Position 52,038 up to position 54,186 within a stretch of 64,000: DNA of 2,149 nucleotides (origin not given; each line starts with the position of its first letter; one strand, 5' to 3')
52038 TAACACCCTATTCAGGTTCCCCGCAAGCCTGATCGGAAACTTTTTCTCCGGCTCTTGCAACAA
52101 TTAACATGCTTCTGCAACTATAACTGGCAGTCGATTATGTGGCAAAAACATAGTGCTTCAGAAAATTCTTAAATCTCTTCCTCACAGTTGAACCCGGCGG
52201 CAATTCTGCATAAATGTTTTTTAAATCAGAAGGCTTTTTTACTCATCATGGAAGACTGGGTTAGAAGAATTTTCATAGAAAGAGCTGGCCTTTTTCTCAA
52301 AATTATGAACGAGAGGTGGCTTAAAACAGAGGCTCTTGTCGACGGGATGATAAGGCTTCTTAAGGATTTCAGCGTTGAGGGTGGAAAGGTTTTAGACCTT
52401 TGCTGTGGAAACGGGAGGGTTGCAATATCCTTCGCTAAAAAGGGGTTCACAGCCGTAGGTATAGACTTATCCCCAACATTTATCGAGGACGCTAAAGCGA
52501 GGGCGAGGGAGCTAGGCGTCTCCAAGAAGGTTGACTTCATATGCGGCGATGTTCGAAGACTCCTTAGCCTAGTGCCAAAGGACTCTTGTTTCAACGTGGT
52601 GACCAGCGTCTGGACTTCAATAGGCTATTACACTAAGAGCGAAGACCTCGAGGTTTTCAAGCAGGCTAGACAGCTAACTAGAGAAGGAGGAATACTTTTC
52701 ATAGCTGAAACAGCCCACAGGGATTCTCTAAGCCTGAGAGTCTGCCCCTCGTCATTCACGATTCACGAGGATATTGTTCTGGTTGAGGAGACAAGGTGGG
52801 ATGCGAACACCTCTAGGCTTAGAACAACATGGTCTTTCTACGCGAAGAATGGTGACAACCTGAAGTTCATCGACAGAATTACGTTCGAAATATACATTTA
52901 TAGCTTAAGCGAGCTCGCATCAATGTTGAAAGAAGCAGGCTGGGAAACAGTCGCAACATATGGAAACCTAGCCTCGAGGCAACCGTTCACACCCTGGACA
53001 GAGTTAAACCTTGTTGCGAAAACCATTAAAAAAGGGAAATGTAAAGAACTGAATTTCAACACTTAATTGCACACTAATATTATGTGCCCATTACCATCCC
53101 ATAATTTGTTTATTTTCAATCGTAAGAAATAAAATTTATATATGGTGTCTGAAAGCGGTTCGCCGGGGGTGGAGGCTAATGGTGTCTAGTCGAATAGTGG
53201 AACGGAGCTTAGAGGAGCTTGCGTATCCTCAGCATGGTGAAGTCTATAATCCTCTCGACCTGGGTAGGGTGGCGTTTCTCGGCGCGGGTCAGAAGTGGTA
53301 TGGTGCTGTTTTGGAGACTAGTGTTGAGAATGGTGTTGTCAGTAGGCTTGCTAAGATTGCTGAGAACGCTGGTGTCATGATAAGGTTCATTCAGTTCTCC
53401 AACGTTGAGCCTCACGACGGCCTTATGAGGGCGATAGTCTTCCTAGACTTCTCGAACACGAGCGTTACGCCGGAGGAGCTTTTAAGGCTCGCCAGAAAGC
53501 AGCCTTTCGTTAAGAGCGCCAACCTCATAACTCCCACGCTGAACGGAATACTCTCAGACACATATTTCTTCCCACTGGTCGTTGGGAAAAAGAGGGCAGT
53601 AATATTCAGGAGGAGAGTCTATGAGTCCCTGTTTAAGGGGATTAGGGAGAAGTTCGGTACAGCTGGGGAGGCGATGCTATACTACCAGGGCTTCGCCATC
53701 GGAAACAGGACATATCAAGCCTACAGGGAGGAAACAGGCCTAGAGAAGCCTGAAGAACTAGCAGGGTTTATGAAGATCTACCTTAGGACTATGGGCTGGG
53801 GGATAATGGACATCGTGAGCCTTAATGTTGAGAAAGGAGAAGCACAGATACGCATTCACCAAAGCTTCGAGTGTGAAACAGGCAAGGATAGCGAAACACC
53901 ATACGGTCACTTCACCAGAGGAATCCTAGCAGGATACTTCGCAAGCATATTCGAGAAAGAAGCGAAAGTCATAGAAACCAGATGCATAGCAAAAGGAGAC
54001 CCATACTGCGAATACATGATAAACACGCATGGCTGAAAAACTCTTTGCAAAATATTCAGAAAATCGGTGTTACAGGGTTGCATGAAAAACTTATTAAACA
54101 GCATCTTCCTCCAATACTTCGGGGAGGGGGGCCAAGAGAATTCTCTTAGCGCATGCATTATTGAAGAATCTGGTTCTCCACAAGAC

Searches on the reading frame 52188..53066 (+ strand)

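Call 5: search_protein_families(library=pfam, proteins=[window:52188-53066:+], max_evalue=1)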
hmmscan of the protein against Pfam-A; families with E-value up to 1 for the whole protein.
window:52188-53066:+ (292 aa): 26 families (the best 25 are shown)
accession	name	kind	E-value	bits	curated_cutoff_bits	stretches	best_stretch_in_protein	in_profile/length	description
PF13649.12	Methyltransf_25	-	3.5e-18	66.5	27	1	68-168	1-97/97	Methyltransferase domain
PF13847.12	Methyltransf_31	-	3e-16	59.9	27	1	64-190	3-127/145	Methyltransferase domain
PF08241.18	Methyltransf_11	-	1.8e-12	48.2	21.2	1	69-172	1-95/95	Methyltransferase domain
PF13489.12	Methyltransf_23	-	8.8e-12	45.5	27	1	52-256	11-163/164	Methyltransferase domain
PF01209.24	Ubie_methyltran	-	1.3e-11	44.7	20.1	1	63-184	46-163/233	ubiE/COQ5 methyltransferase family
PF09445.16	Methyltransf_15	-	2.5e-08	34.1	22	1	67-144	3-83/165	RNA cap guanine-N2 methyltransferase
PF08242.18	Methyltransf_12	-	1.1e-07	32.9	30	1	69-170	1-98/98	Methyltransferase domain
PF05175.20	MTS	-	0.0001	22.4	23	1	57-172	23-138/170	Methyltransferase small domain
PF02353.26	CMAS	-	0.00015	21.6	27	1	64-175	62-167/273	Mycolic acid cyclopropane synthetase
PF13679.12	Methyltransf_32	-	0.00028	21.3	27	1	62-138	23-105/143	Methyltransferase domain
PF03291.22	mRNA_G-N7_MeTrfase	-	0.00067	19.3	26.6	1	44-168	43-176/315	mRNA (guanine-N(7))-methyltransferase domain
PF01135.25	PCMT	-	0.0011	19.2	20.3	1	50-123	61-134/210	Protein-L-isoaspartate(D-aspartate) O-methyltransferase (PCMT)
PF01555.25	N6_N4_Mtase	-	0.0015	19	26.7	1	55-103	172-220/221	DNA methylase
PF02390.23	Methyltransf_4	-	0.0023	17.9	24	1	68-137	5-76/173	Putative methyltransferase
PF03848.20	TehB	-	0.0032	17.4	20.4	1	63-101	29-67/193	Tellurite resistance protein TehB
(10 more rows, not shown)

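Call 6: search_protein_families(library=ncbifam, proteins=[window:52188-53066:+], max_evalue=1)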
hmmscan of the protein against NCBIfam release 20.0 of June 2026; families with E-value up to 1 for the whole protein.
window:52188-53066:+ (292 aa): 62 families (the best 25 are shown)
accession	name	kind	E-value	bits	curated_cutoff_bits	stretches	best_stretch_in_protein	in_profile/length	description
NF043040.1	corrin_prot_MT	hypoth_equivalog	5e-17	62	180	1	56-186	33-161/216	corrinoid protein-associated methyltransferase CpaM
TIGR02021.1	BchM-ChlM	equivalog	1.6e-14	53.8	158.9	1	50-172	40-155/218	magnesium protoporphyrin IX methyltransferase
TIGR01934.1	MenG_MenH_UbiE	subfamily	2.2e-12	46.8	158.35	1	64-183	39-152/223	ubiquinone/menaquinone biosynthesis methyltransferase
NF041820.1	daptide_MTase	equivalog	5.8e-12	45.6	175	1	62-256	34-226/243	daptide-type RiPP biosynthesis methyltransferase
TIGR01983.1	UbiG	equivalog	2.4e-11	43.4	102.95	1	62-182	47-160/228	bifunctional 2-polyprenyl-6-hydroxyphenol methylase/3-demethylubiquinol 3-O-methyltransferase UbiG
TIGR03534.1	RF_mod_PrmC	equivalog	2.4e-10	40.3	199.1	1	47-139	73-161/253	peptide chain release factor N(5)-glutamine methyltransferase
NF001244.0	PRK00216.1-5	equivalog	1.3e-09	37.7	216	1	64-180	48-161/236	bifunctional demethylmenaquinone methyltransferase/2-methoxy-6-polyprenyl-1,4-benzoquinol methylase UbiE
NF001241.0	PRK00216.1-2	equivalog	7.1e-09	35.6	327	1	64-178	51-153/231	demethylmenaquinone methyltransferase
NF045649.1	2X_seleno_MduS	exception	1.5e-08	34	380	1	67-170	44-145/338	methyltransferase domain-containing selenoprotein MduS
NF050150.1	RiPP_MTase_ApyS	equivalog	2e-08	33.8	400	1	67-136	144-215/323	RiPP biosynthesis methyltransferase ApyS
NF001790.0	PRK00517.3-3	equivalog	2e-07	30.6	269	1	57-137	115-194/262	50S ribosomal protein L11 methyltransferase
NF045667.1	MTase_DVU1556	equivalog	6.4e-07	29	155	1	63-140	21-90/213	DVU_1556 family methyltransferase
NF008264.0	PRK11036.1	equivalog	1.2e-06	28.2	366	1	52-125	32-105/261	tRNA uridine 5-oxyacetic acid(34) methyltransferase CmoM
NF040850.1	Trm14_Thcoccales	equivalog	1.6e-06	27.3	480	1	61-129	214-284/365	tRNA (guanine(6)-N2)-methyltransferase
NF001243.0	PRK00216.1-4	equivalog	2.5e-06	27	235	1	60-179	42-158/237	demethylmenaquinone methyltransferase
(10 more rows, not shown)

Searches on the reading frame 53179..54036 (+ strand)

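Call 5: search_protein_families(library=pfam, proteins=[window:53179-54036:+], max_evalue=1)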
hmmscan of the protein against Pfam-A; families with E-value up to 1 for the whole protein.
window:53179-54036:+ (285 aa): 1 family
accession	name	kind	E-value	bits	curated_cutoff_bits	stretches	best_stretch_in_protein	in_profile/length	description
PF02830.23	V4R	-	3.9e-14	52.9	31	1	224-281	3-60/62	V4R domain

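Call 6: search_protein_families(library=ncbifam, proteins=[window:53179-54036:+], max_evalue=1)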
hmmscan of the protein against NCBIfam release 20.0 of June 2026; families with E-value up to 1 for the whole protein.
window:53179-54036:+ (285 aa): 2 families
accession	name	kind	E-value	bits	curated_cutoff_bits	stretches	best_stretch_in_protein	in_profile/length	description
NF053755.1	MsvR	equivalog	4.3e-13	49.5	220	1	149-281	109-236/236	transcriptional factor MsvR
TIGR02019.1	BchJ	equivalog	0.0078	16.1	74.3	1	222-280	130-187/188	bacteriochlorophyll 4-vinyl reductase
